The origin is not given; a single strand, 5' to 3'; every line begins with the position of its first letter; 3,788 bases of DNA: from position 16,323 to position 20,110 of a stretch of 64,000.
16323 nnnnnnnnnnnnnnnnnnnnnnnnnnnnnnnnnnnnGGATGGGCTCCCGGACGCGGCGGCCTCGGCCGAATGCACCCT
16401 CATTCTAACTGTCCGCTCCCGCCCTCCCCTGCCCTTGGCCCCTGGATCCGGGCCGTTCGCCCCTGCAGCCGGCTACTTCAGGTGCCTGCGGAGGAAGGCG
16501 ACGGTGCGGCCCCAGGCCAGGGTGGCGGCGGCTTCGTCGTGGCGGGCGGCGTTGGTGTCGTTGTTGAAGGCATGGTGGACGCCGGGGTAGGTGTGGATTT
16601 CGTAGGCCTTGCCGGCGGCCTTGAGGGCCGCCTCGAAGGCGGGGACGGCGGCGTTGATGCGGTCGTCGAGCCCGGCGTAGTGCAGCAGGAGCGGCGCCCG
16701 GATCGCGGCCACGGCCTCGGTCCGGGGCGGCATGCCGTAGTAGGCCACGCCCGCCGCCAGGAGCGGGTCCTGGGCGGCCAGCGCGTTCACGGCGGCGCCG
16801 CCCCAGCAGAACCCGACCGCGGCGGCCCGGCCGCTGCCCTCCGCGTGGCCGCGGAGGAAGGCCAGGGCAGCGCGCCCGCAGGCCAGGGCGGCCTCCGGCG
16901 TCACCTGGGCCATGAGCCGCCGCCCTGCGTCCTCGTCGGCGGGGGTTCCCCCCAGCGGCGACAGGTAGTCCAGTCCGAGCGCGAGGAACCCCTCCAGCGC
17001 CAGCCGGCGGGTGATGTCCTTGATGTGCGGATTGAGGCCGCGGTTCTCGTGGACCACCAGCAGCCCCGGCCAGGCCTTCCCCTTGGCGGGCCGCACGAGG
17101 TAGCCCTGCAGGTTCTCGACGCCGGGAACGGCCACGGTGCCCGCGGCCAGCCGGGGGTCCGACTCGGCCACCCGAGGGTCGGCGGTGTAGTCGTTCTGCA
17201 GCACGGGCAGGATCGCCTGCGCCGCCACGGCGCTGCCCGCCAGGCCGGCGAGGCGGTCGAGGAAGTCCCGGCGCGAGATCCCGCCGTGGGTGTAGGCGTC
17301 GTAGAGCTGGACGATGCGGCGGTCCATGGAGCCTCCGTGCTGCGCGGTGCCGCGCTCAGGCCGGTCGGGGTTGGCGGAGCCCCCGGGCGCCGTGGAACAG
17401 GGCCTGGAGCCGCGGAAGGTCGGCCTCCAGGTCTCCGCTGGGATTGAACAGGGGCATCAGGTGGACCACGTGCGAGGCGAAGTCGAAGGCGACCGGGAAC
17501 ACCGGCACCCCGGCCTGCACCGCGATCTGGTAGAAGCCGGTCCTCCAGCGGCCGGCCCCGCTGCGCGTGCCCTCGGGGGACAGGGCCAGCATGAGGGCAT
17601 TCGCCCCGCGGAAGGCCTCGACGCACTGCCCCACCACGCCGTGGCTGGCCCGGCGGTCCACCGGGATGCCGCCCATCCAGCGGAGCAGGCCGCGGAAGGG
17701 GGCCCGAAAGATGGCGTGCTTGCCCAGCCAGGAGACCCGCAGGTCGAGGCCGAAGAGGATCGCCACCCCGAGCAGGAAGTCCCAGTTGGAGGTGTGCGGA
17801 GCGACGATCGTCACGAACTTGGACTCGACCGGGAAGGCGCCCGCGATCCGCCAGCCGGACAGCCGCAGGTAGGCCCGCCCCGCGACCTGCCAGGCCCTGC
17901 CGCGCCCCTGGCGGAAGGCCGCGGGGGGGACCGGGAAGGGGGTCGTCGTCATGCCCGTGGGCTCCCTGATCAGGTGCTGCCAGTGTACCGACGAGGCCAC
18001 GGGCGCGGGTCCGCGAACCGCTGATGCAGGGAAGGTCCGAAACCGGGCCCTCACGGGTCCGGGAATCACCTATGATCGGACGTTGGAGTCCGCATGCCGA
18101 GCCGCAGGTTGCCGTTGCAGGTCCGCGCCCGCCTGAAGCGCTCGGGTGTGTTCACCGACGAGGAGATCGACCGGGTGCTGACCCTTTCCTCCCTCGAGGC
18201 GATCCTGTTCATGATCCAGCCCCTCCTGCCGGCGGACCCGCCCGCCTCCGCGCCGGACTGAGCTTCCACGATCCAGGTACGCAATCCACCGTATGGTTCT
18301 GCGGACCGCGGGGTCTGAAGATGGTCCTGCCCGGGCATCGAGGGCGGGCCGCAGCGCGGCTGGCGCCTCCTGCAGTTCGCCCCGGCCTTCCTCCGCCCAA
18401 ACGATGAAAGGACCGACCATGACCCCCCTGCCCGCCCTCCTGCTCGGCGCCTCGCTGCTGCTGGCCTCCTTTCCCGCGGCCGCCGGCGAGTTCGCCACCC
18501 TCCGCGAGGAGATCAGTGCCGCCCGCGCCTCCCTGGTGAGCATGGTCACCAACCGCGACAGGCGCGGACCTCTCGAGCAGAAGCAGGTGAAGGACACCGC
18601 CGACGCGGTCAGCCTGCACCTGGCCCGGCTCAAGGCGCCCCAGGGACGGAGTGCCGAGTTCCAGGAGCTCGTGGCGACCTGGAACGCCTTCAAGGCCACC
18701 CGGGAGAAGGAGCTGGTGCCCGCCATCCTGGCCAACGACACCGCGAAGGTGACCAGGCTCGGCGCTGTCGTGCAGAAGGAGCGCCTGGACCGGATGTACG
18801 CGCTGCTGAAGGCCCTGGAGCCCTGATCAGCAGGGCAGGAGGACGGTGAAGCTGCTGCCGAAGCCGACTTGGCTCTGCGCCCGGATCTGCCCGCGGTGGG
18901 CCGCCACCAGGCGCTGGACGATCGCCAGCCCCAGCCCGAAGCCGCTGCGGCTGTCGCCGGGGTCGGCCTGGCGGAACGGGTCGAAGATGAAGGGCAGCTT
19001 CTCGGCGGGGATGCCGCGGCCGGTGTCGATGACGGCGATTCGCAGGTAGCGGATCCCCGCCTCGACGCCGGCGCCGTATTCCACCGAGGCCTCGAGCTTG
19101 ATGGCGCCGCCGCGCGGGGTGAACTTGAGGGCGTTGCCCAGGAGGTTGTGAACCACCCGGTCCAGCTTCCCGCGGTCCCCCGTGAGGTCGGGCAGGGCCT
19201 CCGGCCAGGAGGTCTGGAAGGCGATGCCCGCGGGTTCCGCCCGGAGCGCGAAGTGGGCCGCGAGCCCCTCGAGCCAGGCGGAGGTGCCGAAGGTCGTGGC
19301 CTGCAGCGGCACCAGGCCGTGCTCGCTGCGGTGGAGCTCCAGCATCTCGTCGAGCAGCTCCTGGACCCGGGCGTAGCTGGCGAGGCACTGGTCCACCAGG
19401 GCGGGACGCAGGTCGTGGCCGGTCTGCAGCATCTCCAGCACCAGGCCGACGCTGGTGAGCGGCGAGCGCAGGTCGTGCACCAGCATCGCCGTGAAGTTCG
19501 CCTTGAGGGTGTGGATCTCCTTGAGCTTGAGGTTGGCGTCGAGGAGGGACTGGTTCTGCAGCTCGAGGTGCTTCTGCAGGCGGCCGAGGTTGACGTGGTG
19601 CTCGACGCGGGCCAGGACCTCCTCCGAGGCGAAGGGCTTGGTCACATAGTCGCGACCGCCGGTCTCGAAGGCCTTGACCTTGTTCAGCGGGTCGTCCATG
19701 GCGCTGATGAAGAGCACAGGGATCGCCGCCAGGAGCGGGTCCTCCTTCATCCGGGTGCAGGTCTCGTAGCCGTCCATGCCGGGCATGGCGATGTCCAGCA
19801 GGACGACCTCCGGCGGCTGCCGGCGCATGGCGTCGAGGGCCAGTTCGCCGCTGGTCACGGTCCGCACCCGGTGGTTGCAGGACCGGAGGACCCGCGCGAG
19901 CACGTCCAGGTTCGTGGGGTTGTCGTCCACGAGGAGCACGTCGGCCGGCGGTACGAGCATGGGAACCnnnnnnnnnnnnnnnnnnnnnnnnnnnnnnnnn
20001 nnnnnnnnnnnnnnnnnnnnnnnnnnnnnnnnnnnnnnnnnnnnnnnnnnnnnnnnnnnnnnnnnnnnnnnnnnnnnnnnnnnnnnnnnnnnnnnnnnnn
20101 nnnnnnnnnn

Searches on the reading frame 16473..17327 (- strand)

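Call 10: search_protein_families(library=pfam, proteins=[window:16473-17327:-], max_evalue=0.01)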
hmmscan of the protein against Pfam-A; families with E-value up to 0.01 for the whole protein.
window:16473-17327:- (284 aa): 3 families
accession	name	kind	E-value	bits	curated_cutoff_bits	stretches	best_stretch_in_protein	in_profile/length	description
PF01738.24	DLH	-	5.7e-42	144.2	21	1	74-282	2-216/217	Dienelactone hydrolase family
PF23678.1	YqhI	-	1.1e-08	34.7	27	1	4-27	12-34/36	YqhI-like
PF00326.27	Peptidase_S9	-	0.00023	21.2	22.6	1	209-272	143-205/213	Prolyl oligopeptidase family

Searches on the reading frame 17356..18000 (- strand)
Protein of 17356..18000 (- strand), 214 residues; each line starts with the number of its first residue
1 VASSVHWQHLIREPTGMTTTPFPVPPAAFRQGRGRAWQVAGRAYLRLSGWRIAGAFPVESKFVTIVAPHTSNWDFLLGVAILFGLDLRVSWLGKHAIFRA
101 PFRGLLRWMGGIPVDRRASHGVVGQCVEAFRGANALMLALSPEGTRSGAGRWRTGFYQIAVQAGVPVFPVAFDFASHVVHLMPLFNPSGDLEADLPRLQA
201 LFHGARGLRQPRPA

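Call 10: search_protein_families(library=pfam, proteins=[window:17356-18000:-], max_evalue=0.01)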
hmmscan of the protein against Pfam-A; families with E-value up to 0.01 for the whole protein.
window:17356-18000:- (214 aa): 1 family
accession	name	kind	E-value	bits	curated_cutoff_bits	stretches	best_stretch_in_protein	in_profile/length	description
PF01553.26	Acyltransferase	-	1.2e-13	51.5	23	1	64-172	17-131/132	Acyltransferase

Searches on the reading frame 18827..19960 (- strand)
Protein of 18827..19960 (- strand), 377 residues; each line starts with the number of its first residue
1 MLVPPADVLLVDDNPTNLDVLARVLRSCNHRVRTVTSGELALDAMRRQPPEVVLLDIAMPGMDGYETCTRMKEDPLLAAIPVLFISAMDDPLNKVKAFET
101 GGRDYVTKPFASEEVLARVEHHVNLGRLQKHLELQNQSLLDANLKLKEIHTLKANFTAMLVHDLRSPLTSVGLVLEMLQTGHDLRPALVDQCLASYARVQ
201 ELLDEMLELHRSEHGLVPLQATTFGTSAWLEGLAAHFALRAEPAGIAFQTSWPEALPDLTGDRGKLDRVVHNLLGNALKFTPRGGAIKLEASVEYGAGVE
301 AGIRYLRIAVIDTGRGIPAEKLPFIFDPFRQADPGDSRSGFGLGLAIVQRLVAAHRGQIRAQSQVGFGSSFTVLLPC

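Call 10: search_protein_families(library=pfam, proteins=[window:18827-19960:-], max_evalue=0.01)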
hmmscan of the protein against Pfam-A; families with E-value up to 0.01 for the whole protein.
window:18827-19960:- (377 aa): 3 families
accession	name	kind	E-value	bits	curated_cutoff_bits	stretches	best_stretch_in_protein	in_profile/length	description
PF00072.30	Response_reg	-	6.2e-27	94.4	30.2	1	8-119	1-110/111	Response regulator receiver domain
PF02518.31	HATPase_c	-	1.5e-25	90.2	26.4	1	261-376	1-108/111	Histidine kinase-, DNA gyrase B-, and HSP90-like ATPase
PF00512.31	HisKA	-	4.9e-11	43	26.9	1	153-215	2-66/66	His Kinase A (phospho-acceptor) domain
